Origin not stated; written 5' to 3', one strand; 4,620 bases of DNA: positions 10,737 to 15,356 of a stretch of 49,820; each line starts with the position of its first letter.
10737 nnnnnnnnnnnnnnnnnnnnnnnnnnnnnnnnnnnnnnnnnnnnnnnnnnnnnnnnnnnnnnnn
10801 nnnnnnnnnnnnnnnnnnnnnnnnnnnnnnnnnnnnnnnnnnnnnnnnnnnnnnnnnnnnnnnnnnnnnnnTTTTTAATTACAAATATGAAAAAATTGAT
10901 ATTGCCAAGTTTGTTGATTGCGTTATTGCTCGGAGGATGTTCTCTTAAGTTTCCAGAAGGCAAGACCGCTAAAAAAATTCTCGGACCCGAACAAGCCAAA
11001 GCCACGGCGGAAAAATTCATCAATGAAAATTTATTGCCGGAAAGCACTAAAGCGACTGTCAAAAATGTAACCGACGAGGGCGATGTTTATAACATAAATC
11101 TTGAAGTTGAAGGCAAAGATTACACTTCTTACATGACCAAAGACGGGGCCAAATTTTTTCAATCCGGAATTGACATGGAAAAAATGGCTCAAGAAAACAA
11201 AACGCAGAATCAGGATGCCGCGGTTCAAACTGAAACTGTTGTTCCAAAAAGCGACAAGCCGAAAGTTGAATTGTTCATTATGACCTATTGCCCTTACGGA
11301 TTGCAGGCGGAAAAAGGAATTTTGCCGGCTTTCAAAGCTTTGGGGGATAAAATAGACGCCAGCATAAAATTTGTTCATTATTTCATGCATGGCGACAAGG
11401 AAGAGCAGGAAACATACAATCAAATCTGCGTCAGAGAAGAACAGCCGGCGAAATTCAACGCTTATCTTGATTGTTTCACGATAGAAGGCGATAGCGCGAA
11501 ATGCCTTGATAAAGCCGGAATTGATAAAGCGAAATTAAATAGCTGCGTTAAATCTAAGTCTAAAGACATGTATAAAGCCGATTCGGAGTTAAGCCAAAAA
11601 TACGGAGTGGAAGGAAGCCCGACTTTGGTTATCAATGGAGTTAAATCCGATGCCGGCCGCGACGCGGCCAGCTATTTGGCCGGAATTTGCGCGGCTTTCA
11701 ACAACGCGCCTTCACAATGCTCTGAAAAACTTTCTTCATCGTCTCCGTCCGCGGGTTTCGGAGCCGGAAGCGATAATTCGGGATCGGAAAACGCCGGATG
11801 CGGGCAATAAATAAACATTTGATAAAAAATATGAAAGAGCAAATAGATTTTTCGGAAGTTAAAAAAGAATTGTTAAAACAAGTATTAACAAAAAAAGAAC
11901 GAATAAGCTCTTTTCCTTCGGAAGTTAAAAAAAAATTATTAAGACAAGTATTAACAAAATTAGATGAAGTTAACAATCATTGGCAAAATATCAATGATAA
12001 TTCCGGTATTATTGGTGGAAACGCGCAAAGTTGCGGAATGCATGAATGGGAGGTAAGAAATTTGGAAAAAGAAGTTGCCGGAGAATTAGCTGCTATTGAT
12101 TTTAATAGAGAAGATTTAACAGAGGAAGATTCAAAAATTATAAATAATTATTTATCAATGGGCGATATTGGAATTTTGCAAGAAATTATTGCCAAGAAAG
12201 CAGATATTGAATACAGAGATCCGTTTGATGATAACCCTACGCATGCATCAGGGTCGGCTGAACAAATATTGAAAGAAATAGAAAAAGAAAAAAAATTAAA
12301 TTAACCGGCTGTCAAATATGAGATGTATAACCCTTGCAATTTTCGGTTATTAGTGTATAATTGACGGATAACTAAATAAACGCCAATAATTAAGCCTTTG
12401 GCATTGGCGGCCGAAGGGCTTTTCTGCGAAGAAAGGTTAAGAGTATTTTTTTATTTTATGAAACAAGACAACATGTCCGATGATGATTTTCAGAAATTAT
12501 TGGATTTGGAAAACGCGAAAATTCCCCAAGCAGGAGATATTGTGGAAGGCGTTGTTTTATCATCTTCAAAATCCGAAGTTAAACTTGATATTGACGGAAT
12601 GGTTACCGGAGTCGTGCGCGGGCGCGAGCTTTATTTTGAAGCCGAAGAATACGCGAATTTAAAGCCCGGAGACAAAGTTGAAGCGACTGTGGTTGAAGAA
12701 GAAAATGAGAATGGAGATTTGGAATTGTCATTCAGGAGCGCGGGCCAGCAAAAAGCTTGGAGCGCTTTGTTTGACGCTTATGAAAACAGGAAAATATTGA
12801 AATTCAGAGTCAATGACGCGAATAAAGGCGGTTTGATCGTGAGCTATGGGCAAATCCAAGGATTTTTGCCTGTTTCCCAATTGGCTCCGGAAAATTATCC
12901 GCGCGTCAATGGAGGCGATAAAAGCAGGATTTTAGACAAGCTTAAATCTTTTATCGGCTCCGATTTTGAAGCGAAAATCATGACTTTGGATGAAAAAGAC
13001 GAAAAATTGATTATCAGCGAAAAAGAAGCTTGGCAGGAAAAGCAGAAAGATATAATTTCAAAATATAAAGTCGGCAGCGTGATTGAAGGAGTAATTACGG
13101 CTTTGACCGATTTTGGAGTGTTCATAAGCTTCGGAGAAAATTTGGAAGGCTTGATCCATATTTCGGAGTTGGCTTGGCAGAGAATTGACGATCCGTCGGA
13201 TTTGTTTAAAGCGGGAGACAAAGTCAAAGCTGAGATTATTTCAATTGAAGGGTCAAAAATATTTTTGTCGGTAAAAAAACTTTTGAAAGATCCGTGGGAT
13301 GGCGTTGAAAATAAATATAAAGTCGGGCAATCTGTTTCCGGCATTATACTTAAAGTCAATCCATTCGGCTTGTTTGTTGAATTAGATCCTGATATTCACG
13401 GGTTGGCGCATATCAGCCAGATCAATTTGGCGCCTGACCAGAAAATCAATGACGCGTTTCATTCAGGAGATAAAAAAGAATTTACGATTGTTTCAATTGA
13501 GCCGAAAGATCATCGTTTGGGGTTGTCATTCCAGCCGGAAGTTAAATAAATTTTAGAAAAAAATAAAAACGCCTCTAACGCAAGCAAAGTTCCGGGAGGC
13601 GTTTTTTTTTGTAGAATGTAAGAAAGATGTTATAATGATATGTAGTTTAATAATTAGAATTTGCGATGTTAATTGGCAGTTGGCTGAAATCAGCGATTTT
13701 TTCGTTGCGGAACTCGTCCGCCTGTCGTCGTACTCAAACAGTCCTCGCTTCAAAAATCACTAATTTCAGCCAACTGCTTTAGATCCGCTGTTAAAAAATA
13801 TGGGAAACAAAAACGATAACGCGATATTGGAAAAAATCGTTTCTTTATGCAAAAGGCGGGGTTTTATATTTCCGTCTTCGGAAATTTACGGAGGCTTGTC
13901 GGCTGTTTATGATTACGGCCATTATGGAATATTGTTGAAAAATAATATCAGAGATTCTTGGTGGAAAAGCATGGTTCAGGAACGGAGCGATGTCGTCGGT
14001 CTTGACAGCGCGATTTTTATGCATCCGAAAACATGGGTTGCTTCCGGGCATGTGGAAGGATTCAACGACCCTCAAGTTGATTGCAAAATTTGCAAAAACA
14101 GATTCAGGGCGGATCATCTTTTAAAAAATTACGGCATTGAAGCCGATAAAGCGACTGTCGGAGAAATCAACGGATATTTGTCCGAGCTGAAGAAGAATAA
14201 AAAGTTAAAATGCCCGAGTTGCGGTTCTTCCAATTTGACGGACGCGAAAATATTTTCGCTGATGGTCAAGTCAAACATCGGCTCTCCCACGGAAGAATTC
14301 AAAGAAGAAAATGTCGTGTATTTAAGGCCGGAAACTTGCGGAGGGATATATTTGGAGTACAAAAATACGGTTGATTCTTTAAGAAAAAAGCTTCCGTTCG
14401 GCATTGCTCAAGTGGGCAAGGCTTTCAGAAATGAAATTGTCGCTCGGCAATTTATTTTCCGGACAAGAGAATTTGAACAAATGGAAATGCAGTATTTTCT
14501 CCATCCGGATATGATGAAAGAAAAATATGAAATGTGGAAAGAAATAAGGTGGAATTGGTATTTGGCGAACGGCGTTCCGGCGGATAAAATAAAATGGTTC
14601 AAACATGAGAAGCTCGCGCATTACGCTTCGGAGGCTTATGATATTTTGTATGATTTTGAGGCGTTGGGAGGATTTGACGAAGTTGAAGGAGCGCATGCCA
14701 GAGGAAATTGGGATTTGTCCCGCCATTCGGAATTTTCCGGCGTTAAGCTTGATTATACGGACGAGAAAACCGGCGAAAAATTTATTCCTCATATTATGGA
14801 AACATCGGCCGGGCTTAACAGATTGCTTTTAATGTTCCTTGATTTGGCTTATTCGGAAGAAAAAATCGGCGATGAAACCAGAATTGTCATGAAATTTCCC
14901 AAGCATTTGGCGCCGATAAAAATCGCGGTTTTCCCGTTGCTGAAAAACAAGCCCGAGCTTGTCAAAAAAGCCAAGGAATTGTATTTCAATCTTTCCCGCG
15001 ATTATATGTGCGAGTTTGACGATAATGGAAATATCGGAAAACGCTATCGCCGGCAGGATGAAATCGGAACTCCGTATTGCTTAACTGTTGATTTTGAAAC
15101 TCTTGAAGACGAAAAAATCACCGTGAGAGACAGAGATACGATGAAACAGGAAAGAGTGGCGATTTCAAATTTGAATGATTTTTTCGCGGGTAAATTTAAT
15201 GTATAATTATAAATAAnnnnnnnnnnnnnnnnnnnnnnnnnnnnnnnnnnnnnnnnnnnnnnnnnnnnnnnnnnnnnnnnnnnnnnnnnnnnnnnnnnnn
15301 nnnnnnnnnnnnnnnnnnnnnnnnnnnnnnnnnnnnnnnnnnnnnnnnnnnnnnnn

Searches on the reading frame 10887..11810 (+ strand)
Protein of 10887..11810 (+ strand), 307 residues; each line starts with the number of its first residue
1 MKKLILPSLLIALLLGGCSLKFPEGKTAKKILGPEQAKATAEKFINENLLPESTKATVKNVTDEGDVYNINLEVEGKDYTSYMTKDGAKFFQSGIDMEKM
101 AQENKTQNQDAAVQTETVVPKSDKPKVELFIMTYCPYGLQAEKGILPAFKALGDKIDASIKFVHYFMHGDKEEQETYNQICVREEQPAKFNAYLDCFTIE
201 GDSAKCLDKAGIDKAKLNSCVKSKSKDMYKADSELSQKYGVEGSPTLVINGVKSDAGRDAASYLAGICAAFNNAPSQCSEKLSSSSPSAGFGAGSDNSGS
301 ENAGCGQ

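Call 61: search_protein_families(library=pfam, proteins=[window:10887-11810:+], max_evalue=0.0001)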
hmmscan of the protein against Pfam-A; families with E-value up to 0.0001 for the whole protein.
window:10887-11810:+ (307 aa): 2 families
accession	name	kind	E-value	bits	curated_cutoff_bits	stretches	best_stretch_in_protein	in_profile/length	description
PF01323.26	DSBA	-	1.8e-05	25.1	25.6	0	203-252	125-175/191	DSBA-like thioredoxin domain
PF13462.12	Thioredoxin_4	-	5.6e-05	23.8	23.2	1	127-260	17-156/165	Thioredoxin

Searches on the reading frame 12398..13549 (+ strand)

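Call 61: search_protein_families(library=pfam, proteins=[window:12398-13549:+], max_evalue=0.0001)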
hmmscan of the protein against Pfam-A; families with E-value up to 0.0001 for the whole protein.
window:12398-13549:+ (383 aa): 3 families
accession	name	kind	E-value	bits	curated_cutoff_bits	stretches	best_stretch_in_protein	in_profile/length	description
PF00575.29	S1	-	3.6e-41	139.8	22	3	222-292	1-73/74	S1 RNA binding domain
PF23459.1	S1_RRP5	-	4.7e-18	66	27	1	308-378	2-72/72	RRP5 S1 domain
PF17092.11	PCB_OB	-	7.6e-05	23.9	27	0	208-276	12-93/111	Penicillin-binding protein OB-like domain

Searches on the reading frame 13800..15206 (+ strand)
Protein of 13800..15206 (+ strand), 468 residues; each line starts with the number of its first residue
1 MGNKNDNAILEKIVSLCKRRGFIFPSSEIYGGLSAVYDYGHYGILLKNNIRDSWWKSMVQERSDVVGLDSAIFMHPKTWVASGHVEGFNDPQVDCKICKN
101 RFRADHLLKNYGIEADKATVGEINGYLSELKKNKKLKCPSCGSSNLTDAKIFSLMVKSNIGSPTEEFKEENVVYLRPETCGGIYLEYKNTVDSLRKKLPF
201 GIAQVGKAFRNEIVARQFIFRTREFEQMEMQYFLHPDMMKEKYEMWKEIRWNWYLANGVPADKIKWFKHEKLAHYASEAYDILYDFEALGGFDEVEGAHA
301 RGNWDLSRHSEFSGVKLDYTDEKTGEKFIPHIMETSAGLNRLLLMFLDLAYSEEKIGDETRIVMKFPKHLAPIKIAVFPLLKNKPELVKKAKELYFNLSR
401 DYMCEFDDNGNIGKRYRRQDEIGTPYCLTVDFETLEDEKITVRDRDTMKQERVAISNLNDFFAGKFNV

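Call 61: search_protein_families(library=pfam, proteins=[window:13800-15206:+], max_evalue=0.0001)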
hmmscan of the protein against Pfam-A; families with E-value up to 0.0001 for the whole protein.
window:13800-15206:+ (468 aa): 2 families
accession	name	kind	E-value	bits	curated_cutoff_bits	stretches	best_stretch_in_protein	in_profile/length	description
PF03129.25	HGTP_anticodon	-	9.5e-22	77.4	21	1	374-462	1-91/94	Anticodon binding domain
PF00587.30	tRNA-synt_2b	-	3.6e-16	60.2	29.3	1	170-348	8-177/179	tRNA synthetase class II core domain (G, H, P, S and T)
